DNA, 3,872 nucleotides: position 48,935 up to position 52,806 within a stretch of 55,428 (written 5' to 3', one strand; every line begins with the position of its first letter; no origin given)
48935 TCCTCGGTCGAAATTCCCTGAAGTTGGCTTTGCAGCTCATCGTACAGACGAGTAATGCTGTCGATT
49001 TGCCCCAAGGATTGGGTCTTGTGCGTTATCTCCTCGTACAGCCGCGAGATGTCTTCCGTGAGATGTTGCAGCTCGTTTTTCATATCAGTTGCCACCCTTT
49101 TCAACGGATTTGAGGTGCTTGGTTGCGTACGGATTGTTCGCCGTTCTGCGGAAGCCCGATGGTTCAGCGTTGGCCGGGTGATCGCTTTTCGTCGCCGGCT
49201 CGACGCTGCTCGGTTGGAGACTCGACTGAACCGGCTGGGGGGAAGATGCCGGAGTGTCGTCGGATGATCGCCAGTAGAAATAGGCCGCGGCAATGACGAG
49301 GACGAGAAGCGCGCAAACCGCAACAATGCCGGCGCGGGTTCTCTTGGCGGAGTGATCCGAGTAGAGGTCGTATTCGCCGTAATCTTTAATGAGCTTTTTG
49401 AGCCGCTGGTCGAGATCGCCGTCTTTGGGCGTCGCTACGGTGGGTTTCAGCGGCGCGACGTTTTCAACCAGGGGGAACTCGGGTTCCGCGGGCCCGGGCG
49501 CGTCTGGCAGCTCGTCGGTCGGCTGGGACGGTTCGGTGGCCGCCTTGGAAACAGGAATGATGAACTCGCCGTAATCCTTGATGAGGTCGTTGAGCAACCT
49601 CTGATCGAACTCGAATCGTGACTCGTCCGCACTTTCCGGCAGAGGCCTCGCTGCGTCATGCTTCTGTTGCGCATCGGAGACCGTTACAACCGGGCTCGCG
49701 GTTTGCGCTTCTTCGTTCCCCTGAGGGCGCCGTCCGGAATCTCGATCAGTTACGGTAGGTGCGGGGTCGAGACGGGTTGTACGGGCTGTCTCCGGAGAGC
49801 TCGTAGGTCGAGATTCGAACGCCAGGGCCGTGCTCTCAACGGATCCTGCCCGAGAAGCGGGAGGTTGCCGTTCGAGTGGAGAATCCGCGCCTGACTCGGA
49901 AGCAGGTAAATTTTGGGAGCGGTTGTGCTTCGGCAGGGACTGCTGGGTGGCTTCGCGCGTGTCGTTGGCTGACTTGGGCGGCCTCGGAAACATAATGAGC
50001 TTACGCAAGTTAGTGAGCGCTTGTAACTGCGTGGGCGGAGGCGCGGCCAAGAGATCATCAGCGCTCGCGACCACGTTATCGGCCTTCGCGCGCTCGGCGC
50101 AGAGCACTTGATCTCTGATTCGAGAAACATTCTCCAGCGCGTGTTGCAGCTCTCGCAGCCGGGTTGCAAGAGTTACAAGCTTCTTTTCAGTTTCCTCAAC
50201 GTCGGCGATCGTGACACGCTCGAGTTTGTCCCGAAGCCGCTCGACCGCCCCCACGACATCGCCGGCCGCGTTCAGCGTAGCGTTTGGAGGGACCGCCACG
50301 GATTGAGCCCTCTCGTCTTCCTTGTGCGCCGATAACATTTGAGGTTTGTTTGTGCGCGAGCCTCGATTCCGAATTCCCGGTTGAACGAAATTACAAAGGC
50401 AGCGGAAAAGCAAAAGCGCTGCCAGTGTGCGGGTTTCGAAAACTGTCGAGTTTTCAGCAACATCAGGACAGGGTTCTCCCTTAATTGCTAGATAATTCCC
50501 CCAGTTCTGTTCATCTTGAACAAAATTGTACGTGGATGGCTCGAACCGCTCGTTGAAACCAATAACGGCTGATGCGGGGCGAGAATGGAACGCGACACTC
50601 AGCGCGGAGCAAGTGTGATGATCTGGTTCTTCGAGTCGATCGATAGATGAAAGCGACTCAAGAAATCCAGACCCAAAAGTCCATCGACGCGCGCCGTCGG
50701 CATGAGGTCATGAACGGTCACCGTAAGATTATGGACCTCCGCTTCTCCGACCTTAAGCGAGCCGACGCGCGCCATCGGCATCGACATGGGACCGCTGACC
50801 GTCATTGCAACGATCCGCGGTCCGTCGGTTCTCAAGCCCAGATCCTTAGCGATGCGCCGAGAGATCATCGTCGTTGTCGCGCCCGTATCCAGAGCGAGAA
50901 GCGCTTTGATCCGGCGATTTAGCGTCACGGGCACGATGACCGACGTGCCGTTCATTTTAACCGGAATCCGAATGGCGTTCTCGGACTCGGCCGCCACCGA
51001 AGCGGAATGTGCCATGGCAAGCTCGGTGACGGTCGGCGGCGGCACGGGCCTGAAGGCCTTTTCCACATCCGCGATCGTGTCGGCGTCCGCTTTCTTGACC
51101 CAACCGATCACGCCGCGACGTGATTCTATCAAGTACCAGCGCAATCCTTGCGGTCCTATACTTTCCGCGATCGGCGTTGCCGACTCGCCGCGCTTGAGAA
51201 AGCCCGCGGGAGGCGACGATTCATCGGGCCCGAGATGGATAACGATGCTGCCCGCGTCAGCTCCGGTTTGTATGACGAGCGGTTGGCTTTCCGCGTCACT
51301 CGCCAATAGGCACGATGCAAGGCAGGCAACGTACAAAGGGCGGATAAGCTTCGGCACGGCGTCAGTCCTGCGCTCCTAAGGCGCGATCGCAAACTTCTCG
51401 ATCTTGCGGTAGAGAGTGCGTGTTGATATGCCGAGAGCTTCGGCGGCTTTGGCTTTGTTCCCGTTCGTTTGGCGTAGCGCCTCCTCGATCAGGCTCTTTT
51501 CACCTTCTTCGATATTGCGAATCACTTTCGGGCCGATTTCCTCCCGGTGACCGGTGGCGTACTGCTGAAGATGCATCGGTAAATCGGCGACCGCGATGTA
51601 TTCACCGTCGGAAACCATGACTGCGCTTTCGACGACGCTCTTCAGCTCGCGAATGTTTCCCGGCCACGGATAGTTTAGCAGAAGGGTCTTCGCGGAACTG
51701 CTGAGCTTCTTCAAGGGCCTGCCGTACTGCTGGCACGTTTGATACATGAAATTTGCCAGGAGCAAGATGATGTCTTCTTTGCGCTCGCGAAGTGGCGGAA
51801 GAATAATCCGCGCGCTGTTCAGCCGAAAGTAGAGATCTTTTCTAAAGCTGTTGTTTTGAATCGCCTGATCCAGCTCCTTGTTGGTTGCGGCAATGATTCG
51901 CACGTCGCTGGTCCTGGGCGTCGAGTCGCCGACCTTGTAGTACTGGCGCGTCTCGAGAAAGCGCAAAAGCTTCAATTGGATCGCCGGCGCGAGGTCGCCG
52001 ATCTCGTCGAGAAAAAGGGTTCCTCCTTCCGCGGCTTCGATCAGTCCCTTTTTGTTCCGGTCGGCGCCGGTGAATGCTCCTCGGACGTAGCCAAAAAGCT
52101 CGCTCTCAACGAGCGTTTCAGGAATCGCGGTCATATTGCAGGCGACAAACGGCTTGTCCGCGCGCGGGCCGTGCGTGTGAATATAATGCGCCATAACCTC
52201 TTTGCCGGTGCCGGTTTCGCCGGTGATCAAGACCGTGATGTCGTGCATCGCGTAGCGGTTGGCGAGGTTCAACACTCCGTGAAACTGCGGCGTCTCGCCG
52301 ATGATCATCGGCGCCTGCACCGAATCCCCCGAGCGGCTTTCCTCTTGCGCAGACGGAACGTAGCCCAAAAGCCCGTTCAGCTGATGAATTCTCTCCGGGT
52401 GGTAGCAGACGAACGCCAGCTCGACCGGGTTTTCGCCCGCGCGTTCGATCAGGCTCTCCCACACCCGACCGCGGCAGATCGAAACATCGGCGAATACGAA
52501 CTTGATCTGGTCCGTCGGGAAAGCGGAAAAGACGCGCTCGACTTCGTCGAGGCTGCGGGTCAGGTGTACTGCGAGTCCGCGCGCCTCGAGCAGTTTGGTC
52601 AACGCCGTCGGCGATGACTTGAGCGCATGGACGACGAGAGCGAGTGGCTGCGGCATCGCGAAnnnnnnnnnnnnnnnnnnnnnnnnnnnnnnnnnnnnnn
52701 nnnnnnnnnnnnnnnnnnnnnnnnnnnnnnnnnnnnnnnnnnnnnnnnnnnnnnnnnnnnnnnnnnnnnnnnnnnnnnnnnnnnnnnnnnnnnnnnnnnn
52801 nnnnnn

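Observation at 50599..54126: Operon coupling an MshEN-domain AAA ATPase, a sigma-54 activator with an atypical receiver, and a secreted retropepsin-like protease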

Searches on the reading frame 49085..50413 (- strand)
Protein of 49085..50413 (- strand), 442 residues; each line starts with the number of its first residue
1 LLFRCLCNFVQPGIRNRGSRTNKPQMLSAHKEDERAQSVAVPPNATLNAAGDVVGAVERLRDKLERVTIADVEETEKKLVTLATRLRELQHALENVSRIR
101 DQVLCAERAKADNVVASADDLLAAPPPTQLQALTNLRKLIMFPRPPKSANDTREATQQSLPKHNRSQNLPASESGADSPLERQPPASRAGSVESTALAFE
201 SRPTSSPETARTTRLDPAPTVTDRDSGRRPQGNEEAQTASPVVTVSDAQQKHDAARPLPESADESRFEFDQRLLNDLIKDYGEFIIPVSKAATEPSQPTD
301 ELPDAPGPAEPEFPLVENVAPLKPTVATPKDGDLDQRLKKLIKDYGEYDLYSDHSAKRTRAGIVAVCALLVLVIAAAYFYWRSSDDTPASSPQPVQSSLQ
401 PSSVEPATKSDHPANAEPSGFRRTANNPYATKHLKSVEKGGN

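Call 3: search_protein_families(library=pfam, proteins=[window:49085-50413:-], max_evalue=0.01)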
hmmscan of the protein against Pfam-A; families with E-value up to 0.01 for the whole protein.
window:49085-50413:- (442 aa): 0 families

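Call 4: search_protein_families(library=ncbifam, proteins=[window:49085-50413:-], max_evalue=0.01)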
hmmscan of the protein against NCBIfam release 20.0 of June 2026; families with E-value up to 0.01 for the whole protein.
window:49085-50413:- (442 aa): 0 families

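Call 70: search_protein_families(library=padloc, proteins=[window:49085-50335:-], max_evalue=0.001)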
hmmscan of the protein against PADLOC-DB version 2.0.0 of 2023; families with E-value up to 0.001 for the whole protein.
window:49085-50335:- (416 aa): 0 families

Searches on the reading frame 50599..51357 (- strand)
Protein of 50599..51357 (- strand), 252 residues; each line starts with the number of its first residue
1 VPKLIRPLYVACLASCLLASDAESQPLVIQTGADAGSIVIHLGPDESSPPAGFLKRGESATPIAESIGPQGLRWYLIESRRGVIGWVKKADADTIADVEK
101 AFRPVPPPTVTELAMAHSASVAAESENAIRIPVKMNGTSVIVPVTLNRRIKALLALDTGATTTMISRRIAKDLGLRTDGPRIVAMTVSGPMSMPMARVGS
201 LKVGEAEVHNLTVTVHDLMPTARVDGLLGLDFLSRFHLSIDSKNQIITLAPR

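Call 3: search_protein_families(library=pfam, proteins=[window:50599-51357:-], max_evalue=0.01)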
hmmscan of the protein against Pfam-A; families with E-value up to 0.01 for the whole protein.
window:50599-51357:- (252 aa): 5 families
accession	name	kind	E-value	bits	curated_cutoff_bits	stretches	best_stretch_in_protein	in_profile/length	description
PF13650.11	Asp_protease_2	-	1.2e-17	64.8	24.3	1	142-232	1-90/90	Aspartyl protease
PF13975.11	gag-asp_proteas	-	8e-16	58.8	28.2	1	143-235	2-92/92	gag-polyprotein putative aspartyl protease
PF08284.16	RVP_2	-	1.9e-06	28.2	20.3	1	138-250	19-131/136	Retroviral aspartyl protease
PF08239.17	SH3_3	-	2.2e-05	25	27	1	41-90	6-51/54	Bacterial SH3 domain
PF09668.16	Asp_protease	-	0.00083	19.9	26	1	140-241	10-109/109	Aspartyl protease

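Call 4: search_protein_families(library=ncbifam, proteins=[window:50599-51357:-], max_evalue=0.01)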
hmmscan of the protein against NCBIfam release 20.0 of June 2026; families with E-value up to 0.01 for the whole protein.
window:50599-51357:- (252 aa): 2 families
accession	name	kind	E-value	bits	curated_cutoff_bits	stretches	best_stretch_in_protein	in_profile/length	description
TIGR02281.1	clan_AA_DTGA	subfamily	5.6e-09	36.2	57.95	1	148-243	21-115/121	TIGR02281 family clan AA aspartic protease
TIGR03698.1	clan_AA_DTGF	subfamily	7.9e-06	26.2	57.35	1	144-246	4-106/107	clan AA aspartic protease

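Call 70: search_protein_families(library=padloc, proteins=[window:50599-51357:-], max_evalue=0.001)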
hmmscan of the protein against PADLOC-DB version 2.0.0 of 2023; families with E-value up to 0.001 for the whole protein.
window:50599-51357:- (252 aa): 4 families
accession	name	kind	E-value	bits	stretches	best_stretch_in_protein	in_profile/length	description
PDLC04402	PDC-M08B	-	1.3e-12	45.9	1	154-247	28-124/128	-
PDLC04405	PDC-M08B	-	2.9e-11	41.5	1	155-248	29-124/127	-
PDLC04403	PDC-M08B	-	1.1e-06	27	1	156-244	3-93/101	-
PDLC04404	PDC-M08B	-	3e-06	25.8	1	156-242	1-88/96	-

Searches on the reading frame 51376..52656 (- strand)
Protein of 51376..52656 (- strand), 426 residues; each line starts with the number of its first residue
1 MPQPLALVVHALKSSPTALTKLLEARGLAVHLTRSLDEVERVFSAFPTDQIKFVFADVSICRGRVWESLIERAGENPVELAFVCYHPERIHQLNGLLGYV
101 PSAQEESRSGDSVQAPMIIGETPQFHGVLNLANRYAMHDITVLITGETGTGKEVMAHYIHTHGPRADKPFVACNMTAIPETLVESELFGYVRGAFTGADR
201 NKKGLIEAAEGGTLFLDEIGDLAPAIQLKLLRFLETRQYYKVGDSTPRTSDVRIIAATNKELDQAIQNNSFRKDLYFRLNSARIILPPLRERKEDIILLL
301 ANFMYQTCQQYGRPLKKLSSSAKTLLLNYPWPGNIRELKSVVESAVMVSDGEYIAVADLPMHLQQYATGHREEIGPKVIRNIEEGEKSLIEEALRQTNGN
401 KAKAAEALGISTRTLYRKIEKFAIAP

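Call 3: search_protein_families(library=pfam, proteins=[window:51376-52656:-], max_evalue=0.01)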
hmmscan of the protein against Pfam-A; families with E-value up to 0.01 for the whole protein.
window:51376-52656:- (426 aa): 11 families
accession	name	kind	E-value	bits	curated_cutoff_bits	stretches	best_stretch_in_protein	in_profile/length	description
PF00158.32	Sigma54_activat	-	1.6e-66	223.6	20.2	1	118-284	1-167/168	Sigma-54 interaction domain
PF25601.1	AAA_lid_14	-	2.2e-25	88.7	27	1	290-370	1-81/87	AAA+ ATPase lid domain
PF14532.12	Sigma54_activ_2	-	4.7e-19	69.4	25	1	139-289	21-138/138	Sigma-54 interaction domain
PF02954.25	HTH_8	-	2.5e-15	56.4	22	1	382-422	2-42/42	Bacterial regulatory protein, Fis family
PF07728.20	AAA_5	-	1.8e-07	31.7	22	1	142-261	2-124/139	AAA domain (dynein-related subfamily)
PF07724.20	AAA_2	-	9.7e-06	26.1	27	1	140-270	4-135/166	AAA domain (Cdc48 subfamily)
PF00004.35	AAA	-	4.2e-05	24.5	21.2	1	142-277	1-129/131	ATPase family associated with various cellular activities (AAA)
PF13556.12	HTH_30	-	0.0032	17.7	27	1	395-422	9-36/59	PucR C-terminal helix-turn-helix domain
PF01078.27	Mg_chelatase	-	0.0037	17.1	20.3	0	197-238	93-134/207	Magnesium chelatase, subunit ChlI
PF18024.7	HTH_50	-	0.0044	17.1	27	1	382-424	8-49/50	Helix-turn-helix domain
PF13551.12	HTH_29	-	0.0086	16.6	28.1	0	387-422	13-36/64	Winged helix-turn helix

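Call 4: search_protein_families(library=ncbifam, proteins=[window:51376-52656:-], max_evalue=0.01)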
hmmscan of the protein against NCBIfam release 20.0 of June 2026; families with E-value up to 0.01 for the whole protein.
window:51376-52656:- (426 aa): 31 families (the best 25 are shown)
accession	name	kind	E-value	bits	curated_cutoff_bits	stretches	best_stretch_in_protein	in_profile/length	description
NF041552.1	TF_PrdR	equivalog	1.1e-99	334.3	795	1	114-422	265-576/577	sigma-54 dependent transcriptional regulator PrdR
TIGR01818.1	ntrC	equivalog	3.1e-96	323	558.6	2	104-365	122-383/463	nitrogen regulation protein NR(I)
TIGR02915.1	PEP_resp_reg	equivalog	7.4e-92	308.5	502.6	1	109-424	132-444/445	PEP-CTERM-box response regulator transcription factor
NF008469.0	PRK11361.1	equivalog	3.4e-91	306.3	714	1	111-426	138-458/461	acetoacetate metabolism transcriptional regulator AtoC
TIGR01817.1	nifA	equivalog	4.2e-87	293.1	528.85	1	104-366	184-445/534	nif-specific transcriptional activator NifA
NF003451.0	PRK05022.1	equivalog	7.1e-87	292.3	476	1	106-422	180-508/512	nitric oxide reductase transcriptional regulator NorR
NF049963.1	RespRegFlgRCampy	domain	3.4e-86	289.8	750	1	119-423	137-428/429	fla regulon two-component system response regulator FlgR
TIGR02329.1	propionate_PrpR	equivalog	1e-84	285.1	499.2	1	117-420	213-525/526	propionate catabolism operon regulatory protein PrpR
NF038308.1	RNA_repair_RtcR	equivalog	1.4e-84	284.8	650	1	104-416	168-505/530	RNA repair transcriptional activator RtcR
NF008176.1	PRK10923.1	equivalog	1.9e-82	277.3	620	1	114-367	136-389/469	nitrogen regulation protein NR(I)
NF050807.1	TransRegFlbDCaul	equivalog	1e-81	275.1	750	1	118-422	120-438/454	sigma-54-dependent transcriptional regulator FlbD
NF011953.0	PRK15424.1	equivalog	8.2e-80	268.9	703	1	113-421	216-533/538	propionate catabolism operon regulatory protein PrpR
NF041946.1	LuxO_transreg_Vib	equivalog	1.1e-79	268.5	800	2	112-369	129-386/463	quorum-sensing sigma-54 dependent transcriptional regulator LuxO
NF007689.0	PRK10365.1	equivalog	3e-79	266.9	760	1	103-420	127-440/441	sigma-54-dependent response regulator transcription factor ZraR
TIGR02974.1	phageshock_pspF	equivalog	2.4e-77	260.4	443.55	1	118-357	1-241/336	phage shock protein operon transcriptional activator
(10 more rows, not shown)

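Call 50: search_solved_structures(query=window:51376-52656:-, max_evalue=1e-20, show_alignments=1)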
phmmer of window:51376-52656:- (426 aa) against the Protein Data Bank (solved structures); distinct sequences matched with E-value up to 1e-20: 35.
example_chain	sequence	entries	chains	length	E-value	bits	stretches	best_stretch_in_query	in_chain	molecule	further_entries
4l4u_A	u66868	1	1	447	3.8e-76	260.1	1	117-424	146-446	Transcriptional regulator (NtrC family)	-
1ojl_A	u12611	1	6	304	1.9e-75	257.8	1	118-420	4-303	TRANSCRIPTIONAL REGULATORY PROTEIN ZRAR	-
9qq6_C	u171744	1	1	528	1.9e-68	234.8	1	116-420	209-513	Nif-specific regulatory protein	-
4ly6_A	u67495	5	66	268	2.3e-68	234.5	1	117-359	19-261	Transcriptional regulator (NtrC family)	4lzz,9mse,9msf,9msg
1ny6_A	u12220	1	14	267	2.3e-68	234.5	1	117-359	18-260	transcriptional regulator (NtrC family)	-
1ny5_A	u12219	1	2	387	6.9e-68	232.9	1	117-359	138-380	transcriptional regulator (NtrC family)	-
3m0e_A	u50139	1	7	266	1.6e-67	231.7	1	117-359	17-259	Transcriptional regulator (NtrC family)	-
6iy8_A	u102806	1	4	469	2.4e-65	224.6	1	119-356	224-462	Positive regulator CapR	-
8p53_C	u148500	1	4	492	9.5e-64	219.3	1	101-383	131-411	Transcriptional regulator FleQ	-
5exx_A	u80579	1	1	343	2.1e-62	214.9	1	118-383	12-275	Transcriptional regulator FleQ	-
3dzd_A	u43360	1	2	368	2.8e-62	214.5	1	104-354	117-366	Transcriptional regulator (NtrC family)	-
6jdi_A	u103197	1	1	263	7.4e-61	209.8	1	119-363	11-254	Nitrogen assimilation regulatory protein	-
4qhs_A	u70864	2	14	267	1.1e-60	209.3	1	117-354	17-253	Flagellar regulatory protein C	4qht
5ep0_A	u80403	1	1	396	1.1e-60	209.2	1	104-363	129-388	Putative repressor protein luxO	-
8pb9_D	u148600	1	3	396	1.5e-60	208.8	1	101-362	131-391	Transcriptional regulator FleQ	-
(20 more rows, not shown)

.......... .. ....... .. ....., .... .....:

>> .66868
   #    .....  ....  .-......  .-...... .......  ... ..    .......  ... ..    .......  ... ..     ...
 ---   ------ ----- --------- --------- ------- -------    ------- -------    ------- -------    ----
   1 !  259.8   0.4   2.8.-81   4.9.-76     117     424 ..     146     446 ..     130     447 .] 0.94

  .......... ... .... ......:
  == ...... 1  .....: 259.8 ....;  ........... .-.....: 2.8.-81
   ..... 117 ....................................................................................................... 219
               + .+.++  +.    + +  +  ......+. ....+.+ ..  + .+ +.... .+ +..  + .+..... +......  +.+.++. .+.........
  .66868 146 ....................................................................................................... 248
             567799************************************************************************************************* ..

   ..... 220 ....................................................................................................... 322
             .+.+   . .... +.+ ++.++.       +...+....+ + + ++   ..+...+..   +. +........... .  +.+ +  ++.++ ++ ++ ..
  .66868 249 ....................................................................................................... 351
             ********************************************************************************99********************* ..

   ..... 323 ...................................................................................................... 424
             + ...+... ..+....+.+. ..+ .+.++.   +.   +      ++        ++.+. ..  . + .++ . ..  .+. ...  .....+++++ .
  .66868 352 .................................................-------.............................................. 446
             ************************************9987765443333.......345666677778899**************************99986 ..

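Call 70: search_protein_families(library=padloc, proteins=[window:51376-52656:-], max_evalue=0.001)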
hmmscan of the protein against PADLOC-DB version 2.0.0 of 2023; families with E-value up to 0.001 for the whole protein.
window:51376-52656:- (426 aa): 3 families
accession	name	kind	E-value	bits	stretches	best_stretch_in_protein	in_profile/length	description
PDLC01995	RtcR_PspF2--CARF_AAA_HTH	-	5e-109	363.6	1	112-424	163-480/481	-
PDLC01994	RtcR_PspF1--CARF_AAA_HTH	-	8.6e-55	184.6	1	119-420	162-466/468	-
PDLC01993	RtcR--CARF_AAA_HTH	-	4e-45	152.2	1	121-364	185-437/523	-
